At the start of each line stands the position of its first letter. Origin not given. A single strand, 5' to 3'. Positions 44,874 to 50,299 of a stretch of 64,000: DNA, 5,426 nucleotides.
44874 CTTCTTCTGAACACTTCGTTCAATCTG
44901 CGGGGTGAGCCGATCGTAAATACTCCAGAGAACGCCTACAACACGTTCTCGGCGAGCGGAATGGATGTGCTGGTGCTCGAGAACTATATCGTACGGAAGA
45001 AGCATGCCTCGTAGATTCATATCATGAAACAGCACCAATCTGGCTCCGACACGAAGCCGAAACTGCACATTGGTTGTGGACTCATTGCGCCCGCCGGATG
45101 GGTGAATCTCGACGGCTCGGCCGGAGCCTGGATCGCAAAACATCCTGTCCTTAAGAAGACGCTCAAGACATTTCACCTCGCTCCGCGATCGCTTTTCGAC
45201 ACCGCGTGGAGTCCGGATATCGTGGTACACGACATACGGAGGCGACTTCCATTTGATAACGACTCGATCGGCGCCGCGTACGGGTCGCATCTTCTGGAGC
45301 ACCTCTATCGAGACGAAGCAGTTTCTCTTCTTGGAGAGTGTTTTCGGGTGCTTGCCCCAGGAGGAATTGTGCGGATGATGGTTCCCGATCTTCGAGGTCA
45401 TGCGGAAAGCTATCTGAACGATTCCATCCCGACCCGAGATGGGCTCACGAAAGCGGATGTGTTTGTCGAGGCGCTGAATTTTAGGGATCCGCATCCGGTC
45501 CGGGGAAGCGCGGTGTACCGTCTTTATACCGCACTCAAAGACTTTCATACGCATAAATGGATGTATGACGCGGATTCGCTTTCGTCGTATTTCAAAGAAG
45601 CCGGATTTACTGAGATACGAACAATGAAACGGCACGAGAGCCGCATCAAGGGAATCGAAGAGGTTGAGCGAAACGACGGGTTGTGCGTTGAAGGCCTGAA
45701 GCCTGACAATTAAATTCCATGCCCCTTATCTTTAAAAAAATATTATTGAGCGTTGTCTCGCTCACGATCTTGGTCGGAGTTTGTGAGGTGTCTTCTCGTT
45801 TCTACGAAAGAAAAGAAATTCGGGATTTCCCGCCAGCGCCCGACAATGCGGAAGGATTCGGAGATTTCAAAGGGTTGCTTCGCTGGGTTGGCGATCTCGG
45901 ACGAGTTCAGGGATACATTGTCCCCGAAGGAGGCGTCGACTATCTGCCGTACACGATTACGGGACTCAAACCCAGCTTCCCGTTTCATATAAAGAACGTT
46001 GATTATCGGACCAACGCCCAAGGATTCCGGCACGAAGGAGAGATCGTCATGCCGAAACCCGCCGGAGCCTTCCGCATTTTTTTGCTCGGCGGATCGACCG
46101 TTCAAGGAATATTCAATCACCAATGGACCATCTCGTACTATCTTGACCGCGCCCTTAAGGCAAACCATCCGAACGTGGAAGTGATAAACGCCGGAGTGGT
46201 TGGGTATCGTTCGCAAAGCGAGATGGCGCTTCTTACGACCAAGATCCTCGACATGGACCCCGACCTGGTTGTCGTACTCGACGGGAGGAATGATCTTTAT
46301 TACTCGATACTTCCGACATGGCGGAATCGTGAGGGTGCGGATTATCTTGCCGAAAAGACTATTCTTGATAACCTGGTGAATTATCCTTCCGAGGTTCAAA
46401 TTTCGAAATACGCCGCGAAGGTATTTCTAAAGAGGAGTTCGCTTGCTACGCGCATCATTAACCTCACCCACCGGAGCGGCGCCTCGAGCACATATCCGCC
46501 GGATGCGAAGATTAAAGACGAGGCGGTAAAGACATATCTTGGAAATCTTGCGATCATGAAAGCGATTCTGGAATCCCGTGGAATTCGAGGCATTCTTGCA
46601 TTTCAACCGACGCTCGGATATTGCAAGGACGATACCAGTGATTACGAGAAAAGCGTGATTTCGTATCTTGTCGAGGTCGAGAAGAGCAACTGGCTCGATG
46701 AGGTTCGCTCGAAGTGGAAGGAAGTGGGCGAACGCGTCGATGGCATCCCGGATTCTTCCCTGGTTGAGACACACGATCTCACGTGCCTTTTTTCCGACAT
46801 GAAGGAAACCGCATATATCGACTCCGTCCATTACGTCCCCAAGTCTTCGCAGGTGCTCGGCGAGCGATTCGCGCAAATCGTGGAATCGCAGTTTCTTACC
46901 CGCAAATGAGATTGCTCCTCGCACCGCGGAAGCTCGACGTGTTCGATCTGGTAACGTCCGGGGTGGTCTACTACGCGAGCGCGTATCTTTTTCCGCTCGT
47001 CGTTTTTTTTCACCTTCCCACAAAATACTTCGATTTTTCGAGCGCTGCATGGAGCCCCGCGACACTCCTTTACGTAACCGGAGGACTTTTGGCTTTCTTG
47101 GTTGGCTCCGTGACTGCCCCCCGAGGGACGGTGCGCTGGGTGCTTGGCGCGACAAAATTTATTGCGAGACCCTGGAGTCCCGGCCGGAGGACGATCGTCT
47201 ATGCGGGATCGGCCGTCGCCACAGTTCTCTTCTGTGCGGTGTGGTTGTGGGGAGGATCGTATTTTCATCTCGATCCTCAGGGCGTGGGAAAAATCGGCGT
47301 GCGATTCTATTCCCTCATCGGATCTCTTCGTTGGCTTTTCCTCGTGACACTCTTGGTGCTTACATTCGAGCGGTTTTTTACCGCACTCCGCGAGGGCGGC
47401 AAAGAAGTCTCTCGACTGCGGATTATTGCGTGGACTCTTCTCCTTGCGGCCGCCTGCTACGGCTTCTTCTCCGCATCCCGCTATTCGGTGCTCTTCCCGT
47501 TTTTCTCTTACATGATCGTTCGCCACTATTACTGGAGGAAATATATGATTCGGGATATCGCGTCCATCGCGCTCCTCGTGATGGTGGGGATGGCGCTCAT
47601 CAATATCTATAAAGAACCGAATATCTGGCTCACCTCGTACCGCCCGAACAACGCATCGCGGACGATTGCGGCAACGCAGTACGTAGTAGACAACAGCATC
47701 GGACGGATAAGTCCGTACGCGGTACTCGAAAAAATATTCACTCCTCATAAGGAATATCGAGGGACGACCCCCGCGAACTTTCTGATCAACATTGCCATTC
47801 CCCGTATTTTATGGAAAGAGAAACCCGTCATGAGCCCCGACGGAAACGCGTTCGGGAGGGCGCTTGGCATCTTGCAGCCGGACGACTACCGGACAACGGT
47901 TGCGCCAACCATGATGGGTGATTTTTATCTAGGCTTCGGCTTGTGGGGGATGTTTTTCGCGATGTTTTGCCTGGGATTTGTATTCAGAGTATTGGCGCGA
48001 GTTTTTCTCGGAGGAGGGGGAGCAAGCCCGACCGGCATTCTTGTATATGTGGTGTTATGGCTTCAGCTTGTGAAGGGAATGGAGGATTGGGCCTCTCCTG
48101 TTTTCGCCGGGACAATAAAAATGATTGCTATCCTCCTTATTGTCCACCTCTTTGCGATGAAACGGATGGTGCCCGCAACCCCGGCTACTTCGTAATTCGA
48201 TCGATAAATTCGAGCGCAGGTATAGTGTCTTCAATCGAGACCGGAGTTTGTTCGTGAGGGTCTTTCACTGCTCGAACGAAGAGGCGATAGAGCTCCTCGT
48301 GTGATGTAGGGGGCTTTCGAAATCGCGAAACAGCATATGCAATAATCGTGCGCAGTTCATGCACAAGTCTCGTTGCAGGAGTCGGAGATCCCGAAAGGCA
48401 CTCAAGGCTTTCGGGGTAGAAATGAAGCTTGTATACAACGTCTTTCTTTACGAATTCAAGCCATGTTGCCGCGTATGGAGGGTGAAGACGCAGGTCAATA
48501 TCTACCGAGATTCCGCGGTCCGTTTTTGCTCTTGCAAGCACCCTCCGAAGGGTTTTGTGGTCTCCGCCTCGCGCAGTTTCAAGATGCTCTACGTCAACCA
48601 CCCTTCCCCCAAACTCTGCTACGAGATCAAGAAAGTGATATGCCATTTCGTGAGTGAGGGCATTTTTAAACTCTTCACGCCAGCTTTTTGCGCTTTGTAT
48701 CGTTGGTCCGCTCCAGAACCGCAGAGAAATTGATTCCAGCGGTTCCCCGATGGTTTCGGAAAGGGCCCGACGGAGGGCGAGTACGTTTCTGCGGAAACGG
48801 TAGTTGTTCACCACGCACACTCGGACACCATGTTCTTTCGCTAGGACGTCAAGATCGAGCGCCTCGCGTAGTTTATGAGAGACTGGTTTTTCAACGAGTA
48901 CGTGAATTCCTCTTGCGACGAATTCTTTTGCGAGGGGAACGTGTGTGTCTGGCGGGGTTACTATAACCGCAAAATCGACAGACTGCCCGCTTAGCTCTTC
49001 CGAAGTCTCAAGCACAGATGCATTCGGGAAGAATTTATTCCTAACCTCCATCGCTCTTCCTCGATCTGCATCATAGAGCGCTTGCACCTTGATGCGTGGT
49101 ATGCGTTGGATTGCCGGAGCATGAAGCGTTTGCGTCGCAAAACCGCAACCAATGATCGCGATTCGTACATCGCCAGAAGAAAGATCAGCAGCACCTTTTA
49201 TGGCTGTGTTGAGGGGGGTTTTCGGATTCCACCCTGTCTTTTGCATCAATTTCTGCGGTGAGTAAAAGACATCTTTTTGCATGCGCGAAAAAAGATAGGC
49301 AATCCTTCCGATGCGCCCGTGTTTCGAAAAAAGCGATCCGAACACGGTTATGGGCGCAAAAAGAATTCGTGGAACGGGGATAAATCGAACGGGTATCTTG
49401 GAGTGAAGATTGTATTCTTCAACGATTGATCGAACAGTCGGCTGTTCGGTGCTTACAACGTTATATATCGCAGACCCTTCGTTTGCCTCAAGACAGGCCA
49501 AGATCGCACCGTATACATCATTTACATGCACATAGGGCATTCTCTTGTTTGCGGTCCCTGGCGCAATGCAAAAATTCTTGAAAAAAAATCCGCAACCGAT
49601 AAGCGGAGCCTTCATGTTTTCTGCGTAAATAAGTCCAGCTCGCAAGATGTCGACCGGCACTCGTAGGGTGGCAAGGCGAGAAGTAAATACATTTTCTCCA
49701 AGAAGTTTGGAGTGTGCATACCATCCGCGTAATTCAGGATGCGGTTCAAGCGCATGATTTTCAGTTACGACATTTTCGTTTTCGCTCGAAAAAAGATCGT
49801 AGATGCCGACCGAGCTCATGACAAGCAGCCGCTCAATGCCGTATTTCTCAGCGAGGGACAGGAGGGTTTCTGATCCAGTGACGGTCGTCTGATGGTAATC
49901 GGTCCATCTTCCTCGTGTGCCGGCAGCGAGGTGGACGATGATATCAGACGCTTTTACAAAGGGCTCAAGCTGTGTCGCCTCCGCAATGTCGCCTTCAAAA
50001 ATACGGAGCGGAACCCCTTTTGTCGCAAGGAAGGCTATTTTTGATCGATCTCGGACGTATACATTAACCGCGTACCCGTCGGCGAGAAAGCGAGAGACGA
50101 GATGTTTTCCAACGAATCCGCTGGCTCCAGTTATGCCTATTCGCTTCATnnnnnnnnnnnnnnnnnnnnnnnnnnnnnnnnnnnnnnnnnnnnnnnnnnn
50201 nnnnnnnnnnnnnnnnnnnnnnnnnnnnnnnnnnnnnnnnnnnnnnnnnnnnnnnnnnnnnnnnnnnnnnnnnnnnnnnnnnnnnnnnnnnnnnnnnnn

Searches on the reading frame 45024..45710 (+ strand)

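Call 9: search_protein_families(library=pfam, proteins=[window:45024-45710:+], max_evalue=0.001)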
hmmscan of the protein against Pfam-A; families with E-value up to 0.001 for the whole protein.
window:45024-45710:+ (229 aa): 3 families
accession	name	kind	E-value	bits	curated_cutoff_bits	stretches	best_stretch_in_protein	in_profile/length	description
PF08241.18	Methyltransf_11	-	1.2e-06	29.5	21.2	1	58-116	43-93/95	Methyltransferase domain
PF13649.12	Methyltransf_25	-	6.8e-05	23.9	27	1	65-114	49-97/97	Methyltransferase domain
PF13489.12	Methyltransf_23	-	0.00017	21.8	27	1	78-196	78-160/164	Methyltransferase domain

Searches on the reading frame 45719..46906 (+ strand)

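Call 9: search_protein_families(library=pfam, proteins=[window:45719-46906:+], max_evalue=0.001)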
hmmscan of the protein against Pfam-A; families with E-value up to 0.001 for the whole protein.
window:45719-46906:+ (396 aa): 1 family
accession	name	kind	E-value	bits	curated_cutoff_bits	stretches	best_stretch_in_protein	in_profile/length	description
PF13472.12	Lipase_GDSL_2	-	1.1e-06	29.7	32.9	1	123-199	2-81/178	GDSL-like Lipase/Acylhydrolase family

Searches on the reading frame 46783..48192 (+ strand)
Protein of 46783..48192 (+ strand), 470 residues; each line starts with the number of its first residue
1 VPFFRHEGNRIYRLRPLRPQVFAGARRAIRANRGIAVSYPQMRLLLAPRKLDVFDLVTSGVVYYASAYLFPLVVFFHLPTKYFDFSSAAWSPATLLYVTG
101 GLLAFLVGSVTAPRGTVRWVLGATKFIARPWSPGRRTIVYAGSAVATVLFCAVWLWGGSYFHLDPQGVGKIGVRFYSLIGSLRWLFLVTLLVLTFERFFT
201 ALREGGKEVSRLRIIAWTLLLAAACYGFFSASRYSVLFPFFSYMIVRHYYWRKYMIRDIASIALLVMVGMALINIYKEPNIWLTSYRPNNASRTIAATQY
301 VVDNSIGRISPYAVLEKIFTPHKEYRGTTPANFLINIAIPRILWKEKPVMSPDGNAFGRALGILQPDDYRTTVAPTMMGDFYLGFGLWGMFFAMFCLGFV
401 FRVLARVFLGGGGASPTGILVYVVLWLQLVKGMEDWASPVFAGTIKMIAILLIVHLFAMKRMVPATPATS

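Call 18: search_protein_families(library=pfam, proteins=[window:46783-48192:+], max_evalue=0.001)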
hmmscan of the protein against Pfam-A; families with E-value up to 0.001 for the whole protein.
window:46783-48192:+ (470 aa): 1 family
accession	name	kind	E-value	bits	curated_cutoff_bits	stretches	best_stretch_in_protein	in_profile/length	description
PF01901.21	O_anti_polymase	-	0.00036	20.4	24.2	1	369-408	261-300/335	Putative O-antigen polymerase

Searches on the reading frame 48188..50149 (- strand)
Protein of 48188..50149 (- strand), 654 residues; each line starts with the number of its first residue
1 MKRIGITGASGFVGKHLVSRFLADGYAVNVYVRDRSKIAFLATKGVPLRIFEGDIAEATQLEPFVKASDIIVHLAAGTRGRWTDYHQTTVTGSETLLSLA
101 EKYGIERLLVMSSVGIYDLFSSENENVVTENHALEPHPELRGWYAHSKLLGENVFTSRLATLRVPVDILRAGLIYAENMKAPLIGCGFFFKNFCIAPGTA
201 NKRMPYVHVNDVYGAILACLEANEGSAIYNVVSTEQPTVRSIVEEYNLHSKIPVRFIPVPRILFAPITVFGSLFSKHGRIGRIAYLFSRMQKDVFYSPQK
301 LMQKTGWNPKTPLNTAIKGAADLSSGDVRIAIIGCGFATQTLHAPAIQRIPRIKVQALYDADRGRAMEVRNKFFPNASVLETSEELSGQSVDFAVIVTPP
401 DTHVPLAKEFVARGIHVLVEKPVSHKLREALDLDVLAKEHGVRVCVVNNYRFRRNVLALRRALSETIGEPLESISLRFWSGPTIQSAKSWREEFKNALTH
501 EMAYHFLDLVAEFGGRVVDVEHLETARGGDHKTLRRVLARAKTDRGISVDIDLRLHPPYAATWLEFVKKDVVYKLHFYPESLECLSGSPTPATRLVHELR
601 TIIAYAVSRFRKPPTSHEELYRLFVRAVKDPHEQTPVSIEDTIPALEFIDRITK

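Call 8: search_protein_families(library=pfam, proteins=[window:48188-50149:-], max_evalue=0.001)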
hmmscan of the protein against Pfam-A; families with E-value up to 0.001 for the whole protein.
window:48188-50149:- (654 aa): 9 families
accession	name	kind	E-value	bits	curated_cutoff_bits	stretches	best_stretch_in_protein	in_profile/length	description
PF01370.27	Epimerase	-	2.8e-26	92.9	20.9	1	6-231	3-239/240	NAD dependent epimerase/dehydratase family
PF01408.29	GFO_IDH_MocA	-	4.4e-23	82.7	24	1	328-446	1-118/120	Oxidoreductase family, NAD-binding Rossmann fold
PF13460.12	NAD_binding_10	-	5.1e-16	59.5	27.2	1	8-129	1-114/184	NAD(P)H-binding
PF16363.11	GDP_Man_Dehyd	-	5.4e-14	52.8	27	1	6-155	2-164/332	GDP-mannose 4,6 dehydratase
PF07993.18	NAD_binding_4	-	4.6e-12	46.1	20.1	1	6-179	1-212/258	Male sterility protein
PF01073.25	3Beta_HSD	-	1.4e-11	44.4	22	1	6-154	2-156/280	3-beta hydroxysteroid dehydrogenase/isomerase family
PF05368.20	NmrA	-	1.3e-06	28.7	27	1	2-114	3-107/298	NmrA-like family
PF04321.23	RmlD_sub_bind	-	2e-06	27.6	27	1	3-178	2-155/287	RmlD substrate binding domain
PF01118.30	Semialdhyde_dh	-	0.0004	21.2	26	0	329-417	1-93/121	Semialdehyde dehydrogenase, NAD binding domain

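Call 19: search_protein_families(library=ncbifam, proteins=[window:48188-50149:-], max_evalue=0.00001)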
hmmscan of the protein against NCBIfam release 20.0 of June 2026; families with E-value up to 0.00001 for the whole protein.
window:48188-50149:- (654 aa): 23 families
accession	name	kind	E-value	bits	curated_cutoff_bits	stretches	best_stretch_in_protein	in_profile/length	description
NF008607.0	PRK11579.1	subfamily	2.3e-23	82.8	330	1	327-516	4-191/346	oxidoreductase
TIGR03466.1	HpnA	hypoth_equivalog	1.6e-20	73.2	367.65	1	6-320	5-317/327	hopanoid-associated sugar epimerase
TIGR01777.1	yfcH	hypoth_equivalog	6.3e-15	55.5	207.35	1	5-263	2-253/292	TIGR01777 family oxidoreductase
TIGR04380.1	myo_inos_iolG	equivalog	1e-14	54.2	355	1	328-470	2-145/330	inositol 2-dehydrogenase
NF042423.1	oxyalk_red_Shew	equivalog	1.7e-14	53.7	580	1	2-175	9-175/331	2-alkyl-3-oxoalkanoate reductase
NF042422.1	oxyalk_red_OleD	equivalog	1.5e-13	50.8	580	1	3-155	2-151/329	2-alkyl-3-oxoalkanoate reductase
NF040723.1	UDP-GlcNAcDh_Arch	equivalog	2.5e-13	50.2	450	1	328-466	1-136/302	UDP-N-acetylglucosamine 3-dehydrogenase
TIGR04180.1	EDH_00030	hypoth_equivalog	6.9e-13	48.3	475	1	6-171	3-172/297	NAD-dependent 4,6-dehydratase LegB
TIGR01179.1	galE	equivalog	8.8e-13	47.8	262.3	1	4-157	2-158/332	UDP-glucose 4-epimerase GalE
TIGR01746.1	Thioester-redct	subfamily_domain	2.1e-12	47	213.35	1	65-241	86-272/371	thioester reductase domain-containing protein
NF007574.0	PRK10206.1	equivalog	5.9e-12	45.3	352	1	329-469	4-145/345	oxidoreductase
TIGR01181.1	dTDP_gluc_dehyt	equivalog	1.5e-10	40.7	365.1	1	4-320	2-307/321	dTDP-glucose 4,6-dehydratase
NF052479.1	LevoglcsnDh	equivalog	5e-10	38.6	650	1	328-514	4-202/386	levoglucosan dehydrogenase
NF050030.1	thlkprotThyD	equivalog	1.2e-09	37.8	400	1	3-261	2-260/305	thylakoid membrane protein ThyD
NF041392.1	XylDh_Gfo6_Halo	equivalog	1.3e-08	34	350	1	324-462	13-151/350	D-xylose 1-dehydrogenase Gfo6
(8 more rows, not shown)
